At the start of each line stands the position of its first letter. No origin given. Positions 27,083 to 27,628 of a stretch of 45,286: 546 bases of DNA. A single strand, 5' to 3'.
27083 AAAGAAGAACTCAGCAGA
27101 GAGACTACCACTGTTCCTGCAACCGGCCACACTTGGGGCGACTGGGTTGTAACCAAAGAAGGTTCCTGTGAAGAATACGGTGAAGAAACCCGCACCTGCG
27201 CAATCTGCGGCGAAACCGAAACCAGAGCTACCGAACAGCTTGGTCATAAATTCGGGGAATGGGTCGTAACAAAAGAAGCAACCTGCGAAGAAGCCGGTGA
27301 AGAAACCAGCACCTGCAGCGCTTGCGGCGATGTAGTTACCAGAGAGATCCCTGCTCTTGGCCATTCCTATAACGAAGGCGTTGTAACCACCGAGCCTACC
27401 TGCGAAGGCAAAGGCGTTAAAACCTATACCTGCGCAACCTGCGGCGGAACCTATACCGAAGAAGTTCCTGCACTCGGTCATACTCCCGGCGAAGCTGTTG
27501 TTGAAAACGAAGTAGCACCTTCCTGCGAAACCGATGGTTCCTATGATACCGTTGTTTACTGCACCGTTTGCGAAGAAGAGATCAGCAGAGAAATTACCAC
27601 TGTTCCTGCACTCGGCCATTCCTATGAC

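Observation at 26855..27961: Unrecognised extracellular Cys3-His repeat module (9 copies here, 4-5 more in the next gene)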

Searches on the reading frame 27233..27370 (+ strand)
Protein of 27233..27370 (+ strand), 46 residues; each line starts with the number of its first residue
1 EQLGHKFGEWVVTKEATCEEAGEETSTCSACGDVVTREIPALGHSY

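Call 23: search_protein_representatives(alignment_id=A1)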
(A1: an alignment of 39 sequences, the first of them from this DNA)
Query: 39 sequences, 39 profile positions. Proteins with E-value up to 0.001 (for the whole library): 69845; up to 1e-10: 39181; up to 1e-30: 11907. The best 150 are listed.
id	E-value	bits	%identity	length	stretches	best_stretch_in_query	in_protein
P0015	0.0e+00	1207.5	-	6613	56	1-39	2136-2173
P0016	0.0e+00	1190.6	-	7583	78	1-36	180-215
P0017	0.0e+00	1082.6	-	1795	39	1-39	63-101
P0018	0.0e+00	1076.4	-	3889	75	1-39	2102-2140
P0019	0.0e+00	1042.2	-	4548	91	1-39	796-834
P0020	0.0e+00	1040.2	-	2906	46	1-39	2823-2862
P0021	0.0e+00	1036.2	-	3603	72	1-38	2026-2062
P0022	0.0e+00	980.8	-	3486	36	1-39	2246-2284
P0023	7.7e-298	975.9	-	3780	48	1-39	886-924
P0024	1.8e-286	939.6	-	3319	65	1-39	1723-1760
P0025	6.6e-285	934.6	-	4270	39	1-39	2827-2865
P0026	3.0e-278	913.2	-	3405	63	1-39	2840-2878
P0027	2.0e-269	885.0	-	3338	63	1-39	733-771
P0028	5.7e-269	883.6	-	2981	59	1-37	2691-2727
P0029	4.0e-258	848.9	-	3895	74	1-39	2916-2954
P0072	3.0e-199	660.5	-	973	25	1-39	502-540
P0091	1.3e-188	626.4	-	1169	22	1-39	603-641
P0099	1.1e-185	617.0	-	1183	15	1-39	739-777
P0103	1.0e-181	604.3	-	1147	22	1-39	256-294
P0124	1.0e-171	572.4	-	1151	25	1-39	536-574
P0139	1.2e-167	559.3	-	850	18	1-39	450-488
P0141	1.3e-166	556.0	-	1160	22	1-39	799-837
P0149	2.3e-164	548.8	-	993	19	1-38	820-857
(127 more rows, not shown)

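Call 25: search_protein_families(library=pfam, proteins=[P0072, P0139, P0149, P0099, P0103, P0091, P0124, P0141], max_evalue=0.01)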
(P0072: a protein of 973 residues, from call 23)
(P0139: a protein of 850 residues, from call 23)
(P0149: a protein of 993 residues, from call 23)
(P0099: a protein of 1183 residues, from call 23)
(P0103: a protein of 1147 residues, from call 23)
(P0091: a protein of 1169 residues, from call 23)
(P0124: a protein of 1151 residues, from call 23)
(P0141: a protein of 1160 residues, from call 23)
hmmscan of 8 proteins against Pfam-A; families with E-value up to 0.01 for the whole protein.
P0072 (973 aa): 0 families

P0139 (850 aa): 3 families
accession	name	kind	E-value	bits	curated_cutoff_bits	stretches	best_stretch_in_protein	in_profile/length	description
PF05495.17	zf-CHY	-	7e-07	30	31.3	0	429-479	17-64/68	CHY zinc finger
PF02368.24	Big_2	-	2.8e-05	24.4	22.8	1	782-828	31-78/79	Bacterial Ig-like domain (group 2)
PF18439.7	zf_UBZ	-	0.0049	16.9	25.6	0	237-252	1-16/32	Ubiquitin-Binding Zinc Finger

P0149 (993 aa): 1 family
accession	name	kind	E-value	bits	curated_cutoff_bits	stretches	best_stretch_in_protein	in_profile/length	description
PF00963.24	Cohesin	-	4.8e-07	30.5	24.1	1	34-163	3-138/139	Cohesin domain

P0099 (1183 aa): 3 families
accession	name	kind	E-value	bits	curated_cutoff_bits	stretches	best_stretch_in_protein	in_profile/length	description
PF00395.25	SLH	-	6.4e-19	68.1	20.8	2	1068-1108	2-42/44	S-layer homology domain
PF00963.24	Cohesin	-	1.1e-10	42.3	24.1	2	39-163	7-139/139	Cohesin domain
PF21852.1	DUF6911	-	1.8e-05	24.9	24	0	356-408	69-119/128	Family of unknown function (DUF6911)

P0103 (1147 aa): 1 family
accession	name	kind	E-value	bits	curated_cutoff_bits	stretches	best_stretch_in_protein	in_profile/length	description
PF00188.32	CAP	-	4.2e-09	37.7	21.1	1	1004-1127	2-117/117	Cysteine-rich secretory protein family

P0091 (1169 aa): 2 families
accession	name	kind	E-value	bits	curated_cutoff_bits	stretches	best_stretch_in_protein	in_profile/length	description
PF13306.12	LRR_5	-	2e-34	118.7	27.7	2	973-1037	1-64/127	BspA type Leucine rich repeat region (6 copies)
PF13855.12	LRR_8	-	2.7e-05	24.3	27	0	992-1036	11-56/61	Leucine rich repeat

P0124 (1151 aa): 0 families

P0141 (1160 aa): 2 families
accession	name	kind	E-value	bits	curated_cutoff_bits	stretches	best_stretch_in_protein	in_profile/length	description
PF17763.6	Asparaginase_C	-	2.5e-05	24.7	34.6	0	839-876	36-73/114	Glutaminase/Asparaginase C-terminal domain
PF18439.7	zf_UBZ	-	0.0076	16.3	25.6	0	698-707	3-12/32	Ubiquitin-Binding Zinc Finger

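Call 51: search_solved_structures(query=A4, max_evalue=10, show_alignments=5)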
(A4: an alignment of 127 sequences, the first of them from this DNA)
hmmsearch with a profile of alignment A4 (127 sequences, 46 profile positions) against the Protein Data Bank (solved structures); distinct sequences matched with E-value up to 10: 91 (the best 60 are shown).
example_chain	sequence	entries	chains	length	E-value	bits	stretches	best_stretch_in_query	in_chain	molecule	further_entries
9qa6_A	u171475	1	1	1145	6.2e-14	54.4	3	4-44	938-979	IgA protease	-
2i13_A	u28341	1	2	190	2e-10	43.2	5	19-34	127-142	Aart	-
1mey_C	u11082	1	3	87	5e-05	25.9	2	19-34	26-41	CONSENSUS ZINC FINGER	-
7txc_E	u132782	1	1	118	0.00052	22.7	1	22-37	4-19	Hypermethylated in cancer 2 protein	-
1x6h_A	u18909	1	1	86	0.0011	21.6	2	19-34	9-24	Transcriptional repressor CTCF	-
6ml2_A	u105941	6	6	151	0.004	19.8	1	19-36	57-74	Zinc finger and BTB domain-containing protein 24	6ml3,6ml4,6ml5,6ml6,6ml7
5egb_A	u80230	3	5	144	0.0054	19.4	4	19-32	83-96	Histone-lysine N-methyltransferase PRDM9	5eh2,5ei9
5v3g_D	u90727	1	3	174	0.0057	19.3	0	19-32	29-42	PR domain zinc finger protein 9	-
9jzt_A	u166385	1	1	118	0.013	18.2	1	19-34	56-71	Zinc finger and BTB domain-containing protein 20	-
9uum_I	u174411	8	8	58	0.013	18.1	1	18-38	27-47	Zinc finger protein Aiolos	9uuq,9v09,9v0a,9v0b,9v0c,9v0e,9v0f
9kh2_A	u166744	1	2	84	0.017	17.8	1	19-34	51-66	Zinc finger and BTB domain-containing protein 20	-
2lvr_A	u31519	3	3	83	0.021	17.5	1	20-33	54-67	Zinc finger and BTB domain-containing protein 17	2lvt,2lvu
7mc1_A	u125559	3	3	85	0.031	17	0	20-32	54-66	Isoform 2 of Zinc finger and BTB domain-containing protein 17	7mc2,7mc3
5wjq_D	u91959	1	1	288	0.035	16.8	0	20-33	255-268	Zinc finger protein 568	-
8h9h_G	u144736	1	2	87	0.041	16.6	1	20-33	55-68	Zinc finger and BTB domain-containing protein 7A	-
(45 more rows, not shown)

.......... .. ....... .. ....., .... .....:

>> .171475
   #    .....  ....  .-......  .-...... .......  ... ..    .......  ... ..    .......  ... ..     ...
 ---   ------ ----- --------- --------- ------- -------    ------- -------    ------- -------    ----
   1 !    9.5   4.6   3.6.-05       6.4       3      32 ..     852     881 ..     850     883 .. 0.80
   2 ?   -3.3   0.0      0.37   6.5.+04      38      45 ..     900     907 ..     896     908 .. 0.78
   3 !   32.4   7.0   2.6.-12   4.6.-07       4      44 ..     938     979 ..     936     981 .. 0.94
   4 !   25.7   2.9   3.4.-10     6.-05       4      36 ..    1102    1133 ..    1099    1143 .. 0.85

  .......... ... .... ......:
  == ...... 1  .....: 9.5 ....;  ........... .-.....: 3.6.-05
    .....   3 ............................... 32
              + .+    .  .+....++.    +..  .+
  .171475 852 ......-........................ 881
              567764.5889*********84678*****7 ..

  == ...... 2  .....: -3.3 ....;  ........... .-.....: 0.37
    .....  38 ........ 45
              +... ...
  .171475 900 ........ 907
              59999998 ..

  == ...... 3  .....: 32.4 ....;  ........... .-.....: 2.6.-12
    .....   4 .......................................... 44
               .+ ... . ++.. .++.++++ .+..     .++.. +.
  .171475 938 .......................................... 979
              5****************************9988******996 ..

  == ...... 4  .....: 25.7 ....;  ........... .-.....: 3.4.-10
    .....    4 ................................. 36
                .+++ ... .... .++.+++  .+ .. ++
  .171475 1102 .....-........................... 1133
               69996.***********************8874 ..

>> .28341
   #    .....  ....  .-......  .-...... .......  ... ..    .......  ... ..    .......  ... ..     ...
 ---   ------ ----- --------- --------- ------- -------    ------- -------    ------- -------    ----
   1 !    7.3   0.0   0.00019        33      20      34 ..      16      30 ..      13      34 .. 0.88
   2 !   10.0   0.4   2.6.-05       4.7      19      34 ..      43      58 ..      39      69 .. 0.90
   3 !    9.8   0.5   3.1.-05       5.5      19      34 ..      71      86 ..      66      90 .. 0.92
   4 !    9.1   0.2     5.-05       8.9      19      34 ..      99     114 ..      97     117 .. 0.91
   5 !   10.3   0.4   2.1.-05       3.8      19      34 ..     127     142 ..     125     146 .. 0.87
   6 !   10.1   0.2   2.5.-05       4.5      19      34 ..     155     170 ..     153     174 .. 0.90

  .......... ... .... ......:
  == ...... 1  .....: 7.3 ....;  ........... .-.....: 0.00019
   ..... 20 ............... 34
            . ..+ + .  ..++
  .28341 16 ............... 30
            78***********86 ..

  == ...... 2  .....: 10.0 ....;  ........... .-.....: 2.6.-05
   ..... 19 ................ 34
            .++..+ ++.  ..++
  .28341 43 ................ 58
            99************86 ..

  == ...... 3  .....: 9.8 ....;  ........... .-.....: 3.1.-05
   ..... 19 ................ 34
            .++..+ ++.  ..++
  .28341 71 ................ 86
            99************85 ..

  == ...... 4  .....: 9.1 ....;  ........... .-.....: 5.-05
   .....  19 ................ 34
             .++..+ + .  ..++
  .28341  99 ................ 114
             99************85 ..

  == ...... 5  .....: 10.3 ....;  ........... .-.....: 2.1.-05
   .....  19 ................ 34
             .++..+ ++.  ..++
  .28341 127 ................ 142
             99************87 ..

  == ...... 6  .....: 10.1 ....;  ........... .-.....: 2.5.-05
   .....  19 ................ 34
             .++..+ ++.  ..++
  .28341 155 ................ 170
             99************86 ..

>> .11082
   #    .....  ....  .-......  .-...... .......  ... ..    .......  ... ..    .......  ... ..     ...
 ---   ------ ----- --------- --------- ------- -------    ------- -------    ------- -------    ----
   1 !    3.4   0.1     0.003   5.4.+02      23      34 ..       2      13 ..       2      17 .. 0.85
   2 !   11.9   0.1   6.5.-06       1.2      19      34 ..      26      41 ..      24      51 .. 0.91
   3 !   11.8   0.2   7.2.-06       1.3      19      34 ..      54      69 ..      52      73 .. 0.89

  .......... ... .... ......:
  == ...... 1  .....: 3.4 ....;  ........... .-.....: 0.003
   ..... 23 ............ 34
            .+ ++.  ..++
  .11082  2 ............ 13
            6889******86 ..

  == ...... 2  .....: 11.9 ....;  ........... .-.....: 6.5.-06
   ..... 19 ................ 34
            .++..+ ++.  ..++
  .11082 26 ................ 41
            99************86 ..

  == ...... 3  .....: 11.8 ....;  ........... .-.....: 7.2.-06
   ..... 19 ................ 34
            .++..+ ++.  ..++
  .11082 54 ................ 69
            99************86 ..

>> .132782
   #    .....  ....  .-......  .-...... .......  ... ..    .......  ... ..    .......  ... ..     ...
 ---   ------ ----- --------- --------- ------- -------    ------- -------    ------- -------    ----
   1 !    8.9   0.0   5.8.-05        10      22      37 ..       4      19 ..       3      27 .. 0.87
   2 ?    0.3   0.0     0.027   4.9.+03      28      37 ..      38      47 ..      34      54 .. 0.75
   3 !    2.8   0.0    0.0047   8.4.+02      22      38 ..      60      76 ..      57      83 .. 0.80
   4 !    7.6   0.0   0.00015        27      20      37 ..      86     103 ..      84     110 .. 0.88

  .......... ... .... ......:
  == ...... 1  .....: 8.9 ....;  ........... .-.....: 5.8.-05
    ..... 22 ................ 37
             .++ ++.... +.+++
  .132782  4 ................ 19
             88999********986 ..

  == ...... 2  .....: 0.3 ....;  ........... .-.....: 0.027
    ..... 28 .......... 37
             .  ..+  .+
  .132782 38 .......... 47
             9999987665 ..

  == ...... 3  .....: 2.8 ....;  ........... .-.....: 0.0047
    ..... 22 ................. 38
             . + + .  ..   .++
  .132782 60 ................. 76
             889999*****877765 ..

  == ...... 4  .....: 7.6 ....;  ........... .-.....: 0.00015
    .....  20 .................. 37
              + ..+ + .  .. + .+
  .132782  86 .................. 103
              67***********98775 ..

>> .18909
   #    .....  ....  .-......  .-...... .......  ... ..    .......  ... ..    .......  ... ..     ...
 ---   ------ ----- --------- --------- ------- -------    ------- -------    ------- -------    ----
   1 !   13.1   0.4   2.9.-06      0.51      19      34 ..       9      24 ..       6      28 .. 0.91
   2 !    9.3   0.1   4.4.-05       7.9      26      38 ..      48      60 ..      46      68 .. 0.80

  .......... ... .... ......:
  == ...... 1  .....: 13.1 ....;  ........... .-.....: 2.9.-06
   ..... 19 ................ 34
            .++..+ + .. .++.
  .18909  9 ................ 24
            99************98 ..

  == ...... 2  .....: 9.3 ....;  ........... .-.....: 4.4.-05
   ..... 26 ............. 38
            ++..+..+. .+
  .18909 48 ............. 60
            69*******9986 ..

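Call 60: predict_structure(alignment_id=A4)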
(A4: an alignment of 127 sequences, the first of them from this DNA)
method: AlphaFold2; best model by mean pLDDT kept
length: 46 residues; sequences in the alignment: 127
mean_pLDDT: 91.1   pTM: 0.61
mean pLDDT of the five models: 91.1, 90.7, 90.3, 88.2, 88.1
residues with pLDDT >= 90: 37; 70-90: 6; 50-70: 3; < 50: 0
segments of 3 or more residues with pLDDT < 50: none
pLDDT, mean of each block of 10 residues (from residue 1): 81 96 96 95 86
secondary structure, 60 per line:
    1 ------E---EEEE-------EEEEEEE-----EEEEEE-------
elements in order: E11-14 E22-28 E34-39

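Call 64: fold_search(model_id=the predicted structure, library=pdb)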
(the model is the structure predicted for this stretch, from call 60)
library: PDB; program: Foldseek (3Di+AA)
matches with E <= 10: 544; with E <= 0.001: 0
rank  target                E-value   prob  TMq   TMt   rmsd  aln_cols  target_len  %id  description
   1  1y43_B                6.2e-01  0.63  0.45  0.17   3.7        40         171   18  crystal structure of aspergilloglutamic peptidase from Aspergillus niger (released 2005-12-13)
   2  9fxk_G                6.6e-01  0.54  0.44  0.17   4.3        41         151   15  Transcription repressor NrdR from E. coli, AMPPNP/ATP-bound state (released 2025-03-19)
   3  9fxk_A                7.0e-01  0.33  0.38  0.16   4.4        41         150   15  Transcription repressor NrdR from E. coli, AMPPNP/ATP-bound state (released 2025-03-19)
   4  9gex_C                7.5e-01  0.41  0.43  0.17   4.2        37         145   16  Escherichia coli NrdR with unocuppied outer nucleotide-binding site (released 2026-02-18)
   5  8ova_Bt               8.0e-01  0.33  0.47  0.24  16.3        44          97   18  CRYO-EM STRUCTURE OF TRYPANOSOMA BRUCEI PROCYCLIC FORM 80S RIBOSOME : PARENTAL STRAIN (released 2023-11-29)
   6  9fxk_F                8.5e-01  0.35  0.41  0.17   4.5        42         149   14  Transcription repressor NrdR from E. coli, AMPPNP/ATP-bound state (released 2025-03-19)
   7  9gex_B                9.6e-01  0.33  0.42  0.18   4.2        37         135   16  Escherichia coli NrdR with unocuppied outer nucleotide-binding site (released 2026-02-18)
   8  9a6n_B                9.6e-01  0.28  0.38  0.16   4.9        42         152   10  Integrative model of SOJ-NRDR by crosslinking MS and deep learning (released 2024-09-18)
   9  6hls_I                1.0e+00  0.57  0.49  0.25   2.4        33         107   15  Yeast apo RNA polymerase I* (released 2019-04-03)
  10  9gex_D                1.2e+00  0.30  0.43  0.17   4.2        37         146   16  Escherichia coli NrdR with unocuppied outer nucleotide-binding site (released 2026-02-18)
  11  6x0k_F                1.2e+00  0.21  0.41  0.06  11.2        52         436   13  Structure of dithionite-reduced SidA ornithine hydroxylase with the FAD "in" and complexed with L-ornithine (released 2020-08-05)
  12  6yys_D                1.2e+00  0.47  0.50  0.02   4.7        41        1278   10  Structure of Mycobacterium smegmatis HelD protein in complex with RNA polymerase core - State II, primary channel enga (released 2020-11-04)
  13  6x0k_C                1.2e+00  0.35  0.43  0.07   4.1        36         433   17  Structure of dithionite-reduced SidA ornithine hydroxylase with the FAD "in" and complexed with L-ornithine (released 2020-08-05)
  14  8ovj_p                1.3e+00  0.25  0.45  0.22  14.5        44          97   14  CRYO-EM STRUCTURE OF LEISHMANIA MAJOR 80S RIBOSOME : PARENTAL STRAIN (released 2024-05-08)
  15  9gex_A                1.4e+00  0.33  0.41  0.15   3.4        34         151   15  Escherichia coli NrdR with unocuppied outer nucleotide-binding site (released 2026-02-18)
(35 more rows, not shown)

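Call 70: list_cluster_members(proteins=[P0149, P0099, P0139, P0072, P0103, P0091])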
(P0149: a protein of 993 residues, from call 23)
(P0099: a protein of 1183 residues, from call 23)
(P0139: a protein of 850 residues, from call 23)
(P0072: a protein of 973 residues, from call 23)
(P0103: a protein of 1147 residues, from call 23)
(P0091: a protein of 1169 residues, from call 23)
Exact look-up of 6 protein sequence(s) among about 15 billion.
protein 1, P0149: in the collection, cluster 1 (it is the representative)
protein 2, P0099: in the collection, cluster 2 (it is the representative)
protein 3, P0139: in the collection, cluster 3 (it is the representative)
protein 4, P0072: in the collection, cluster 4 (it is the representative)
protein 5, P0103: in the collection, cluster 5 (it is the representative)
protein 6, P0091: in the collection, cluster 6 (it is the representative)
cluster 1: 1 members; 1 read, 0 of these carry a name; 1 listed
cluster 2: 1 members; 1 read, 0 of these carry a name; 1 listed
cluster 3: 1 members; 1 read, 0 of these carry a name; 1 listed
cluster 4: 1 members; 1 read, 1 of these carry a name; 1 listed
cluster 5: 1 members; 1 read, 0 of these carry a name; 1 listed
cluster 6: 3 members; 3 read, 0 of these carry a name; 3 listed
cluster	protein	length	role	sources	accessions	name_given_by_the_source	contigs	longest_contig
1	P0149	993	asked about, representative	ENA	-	-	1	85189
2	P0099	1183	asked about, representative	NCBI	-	-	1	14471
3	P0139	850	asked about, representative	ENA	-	-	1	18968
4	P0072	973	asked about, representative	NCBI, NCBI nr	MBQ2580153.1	MAG: hypothetical protein II574_00835, partial [Ruminococcus sp.] | hypothetical protein [Ruminococcus sp.]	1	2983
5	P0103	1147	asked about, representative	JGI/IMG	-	-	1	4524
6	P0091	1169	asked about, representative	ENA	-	-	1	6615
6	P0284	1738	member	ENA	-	-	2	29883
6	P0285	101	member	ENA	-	-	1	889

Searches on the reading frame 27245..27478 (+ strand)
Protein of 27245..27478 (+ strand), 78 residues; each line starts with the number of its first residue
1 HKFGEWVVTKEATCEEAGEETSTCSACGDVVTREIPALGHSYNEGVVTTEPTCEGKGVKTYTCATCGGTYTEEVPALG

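Call 26: find_homologous_proteins(query=A2, max_evalue=0.001)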
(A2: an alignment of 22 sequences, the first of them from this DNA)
Query A2 (22 sequences) (78 aa, profile of the alignment): 187 proteins with E <= 0.001 among 1295 candidates; the best 120 are listed.
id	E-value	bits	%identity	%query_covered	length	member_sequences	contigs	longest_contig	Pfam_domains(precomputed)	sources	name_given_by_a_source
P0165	1.7e-53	196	44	100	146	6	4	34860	-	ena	-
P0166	2.4e-48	180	37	100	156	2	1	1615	-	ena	-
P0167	3.3e-47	176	39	100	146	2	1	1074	-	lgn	-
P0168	1.6e-43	164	49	100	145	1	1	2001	-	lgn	-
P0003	1.6e-42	161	47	86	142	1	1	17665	-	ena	-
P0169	3.6e-42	160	53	100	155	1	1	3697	-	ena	-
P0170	2.2e-39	151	46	91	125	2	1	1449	-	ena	-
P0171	3.4e-39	150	50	100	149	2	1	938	-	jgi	-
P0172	1.6e-38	148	49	100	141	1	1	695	-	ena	-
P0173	1.7e-37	145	53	95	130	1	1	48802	-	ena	-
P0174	2.3e-33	132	51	71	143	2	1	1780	-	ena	-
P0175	7.9e-32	127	52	91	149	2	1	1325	-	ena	-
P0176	3.0e-31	125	48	100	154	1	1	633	-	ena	-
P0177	5.9e-31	124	50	95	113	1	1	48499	-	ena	-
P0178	1.7e-30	122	49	100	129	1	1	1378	-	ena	-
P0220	3.4e-18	83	58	86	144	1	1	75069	PF26256.1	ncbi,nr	ncbi:MAG: hypothetical protein LUG47_05755, partial [Clostridiales bacterium]|nr:hypothetical protei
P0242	5.8e-16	76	43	88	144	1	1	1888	PF21349.3,PF06397.18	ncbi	-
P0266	2.4e-13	67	42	99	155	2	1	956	PF08271.18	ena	-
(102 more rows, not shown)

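Call 28: search_protein_families(library=pfam, proteins=[P0220, P0242, P0266], max_evalue=0.1)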
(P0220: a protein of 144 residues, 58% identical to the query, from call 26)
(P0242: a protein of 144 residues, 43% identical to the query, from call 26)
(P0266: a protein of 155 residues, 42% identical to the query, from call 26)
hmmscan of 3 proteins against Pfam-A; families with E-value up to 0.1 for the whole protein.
P0220 (144 aa): 17 families
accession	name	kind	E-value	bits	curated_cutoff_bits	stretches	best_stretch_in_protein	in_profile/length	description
PF15102.11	TMEM154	-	9.4e-05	22.7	30.3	1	69-144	17-94/153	TMEM154 protein family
PF05180.17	zf-DNL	-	0.00042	20.7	27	0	10-37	2-27/64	DNL zinc finger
PF04641.18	Rtf2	-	0.0023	17.7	27.4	1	10-114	109-211/258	Rtf2 RING-finger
PF07490.16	Tir_receptor_N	-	0.0077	16.6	25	1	25-126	142-241/269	Translocated intimin receptor (Tir) N-terminus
PF21349.2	RUBY_RBDX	-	0.008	16.1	26.5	0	51-62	1-12/30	Rubrerythrin, rubredoxin-like domain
PF18547.6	HalOD2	-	0.012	16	27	0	8-27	28-47/52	Halobacterial output domain 2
PF07655.18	Secretin_N_2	-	0.017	16.1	23.4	1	64-122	6-69/91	Secretin N-terminal domain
PF21936.2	Pcf11_C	-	0.021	15.2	26.7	0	44-60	7-23/54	Pcf11, C-terminal domain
PF09534.15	Trp_oprn_chp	-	0.025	14.9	29.6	1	89-140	111-141/180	Tryptophan-associated transmembrane protein (Trp_oprn_chp)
PF10661.14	EssA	-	0.031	14.6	24.1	1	77-134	90-140/147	WXG100 protein secretion system (Wss), protein EssA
PF23475.1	zf-Tbcl_FmdE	-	0.043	13.7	23.2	0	51-61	8-18/35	FmdE treble clef zinc finger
PF13912.12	zf-C2H2_6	-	0.047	14.1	25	0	51-60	2-11/27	C2H2-type zinc finger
PF19126.5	DUF5810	-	0.051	14.2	26.9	0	10-24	1-15/66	Family of unknown function (DUF5810)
PF00919.26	UPF0004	-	0.073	13.5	27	0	32-72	24-64/98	Uncharacterized protein family UPF0004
PF14914.11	LRRC37AB_C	-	0.087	13.2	27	0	66-142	59-142/147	LRRC37A/B like protein 1 C-terminal domain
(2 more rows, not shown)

P0242 (144 aa): 20 families
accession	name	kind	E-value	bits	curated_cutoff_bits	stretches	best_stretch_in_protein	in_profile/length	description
PF21349.2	RUBY_RBDX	-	1.3e-06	28.2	26.5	0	88-99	2-13/30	Rubrerythrin, rubredoxin-like domain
PF06397.17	Desulfoferrod_N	-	5.6e-06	26.3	23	1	125-136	6-17/36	Desulfoferrodoxin, N-terminal domain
PF13248.11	Zn_ribbon_3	-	8.8e-05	22.3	27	0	45-58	2-15/26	zinc-ribbon domain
PF14149.11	YhfH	-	0.00023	21.4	27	1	86-101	13-28/37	YhfH-like protein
PF14446.12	Prok-RING_1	-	0.00033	21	29.1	0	85-102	3-20/54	Prokaryotic RING finger family 1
PF11571.13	Med27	-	0.00034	21.3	25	0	87-109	52-74/86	Mediator complex subunit 27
PF00130.28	C1_1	-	0.0013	19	26.5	0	83-133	8-36/53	Phorbol esters/diacylglycerol binding domain (C1 domain)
PF19335.5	HMBD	-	0.0013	19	23.6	0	85-98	15-27/28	Heavy metal binding domain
PF18716.7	VATC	-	0.0022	18.2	26.6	0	87-105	4-20/43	Vms1-associating treble clef domain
PF06750.18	A24_N_bact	-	0.003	18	23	0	44-79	26-59/84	Bacterial Peptidase A24 N-terminal domain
PF23458.2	DUF7130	-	0.0035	17.7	35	0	116-133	44-61/89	Domain of unknown function (DUF7130)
PF06221.18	zf-C2HC5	-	0.0089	16.4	25.8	0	78-101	28-49/54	Putative zinc finger motif, C2HC5-type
PF20823.2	Cmr2_Zn-bd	-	0.015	15.8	27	0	3-15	4-16/58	CRISPR RNA silencing complex Cmr2 subunit, Zn-binding domain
PF06827.20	zf-FPG_IleRS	-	0.028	14.7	21.3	0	86-99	1-14/30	Zinc finger found in FPG and IleRS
PF18912.6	DZR_2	-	0.028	14.7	27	0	77-99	26-49/56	Double zinc ribbon domain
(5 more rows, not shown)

P0266 (155 aa): 6 families
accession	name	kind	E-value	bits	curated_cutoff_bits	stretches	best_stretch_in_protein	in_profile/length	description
PF08271.17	Zn_Ribbon_TF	-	2.6e-06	27.3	29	0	131-143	21-33/43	TFIIB zinc-binding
PF05191.20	ADK_lid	-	0.004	17.5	26.6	0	54-74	3-22/36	Adenylate kinase, active site lid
PF00262.25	Calreticulin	-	0.013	14.9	25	1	71-122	265-321/369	Calreticulin family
PF11571.13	Med27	-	0.023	15.5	25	0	88-108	48-68/86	Mediator complex subunit 27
PF10235.14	Cript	-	0.092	13.9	25.5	0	45-64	63-82/90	Microtubule-associated protein CRIPT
PF23137.1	HVO_0758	-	0.096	13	27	0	129-155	20-46/55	HVO_0758 mu-protein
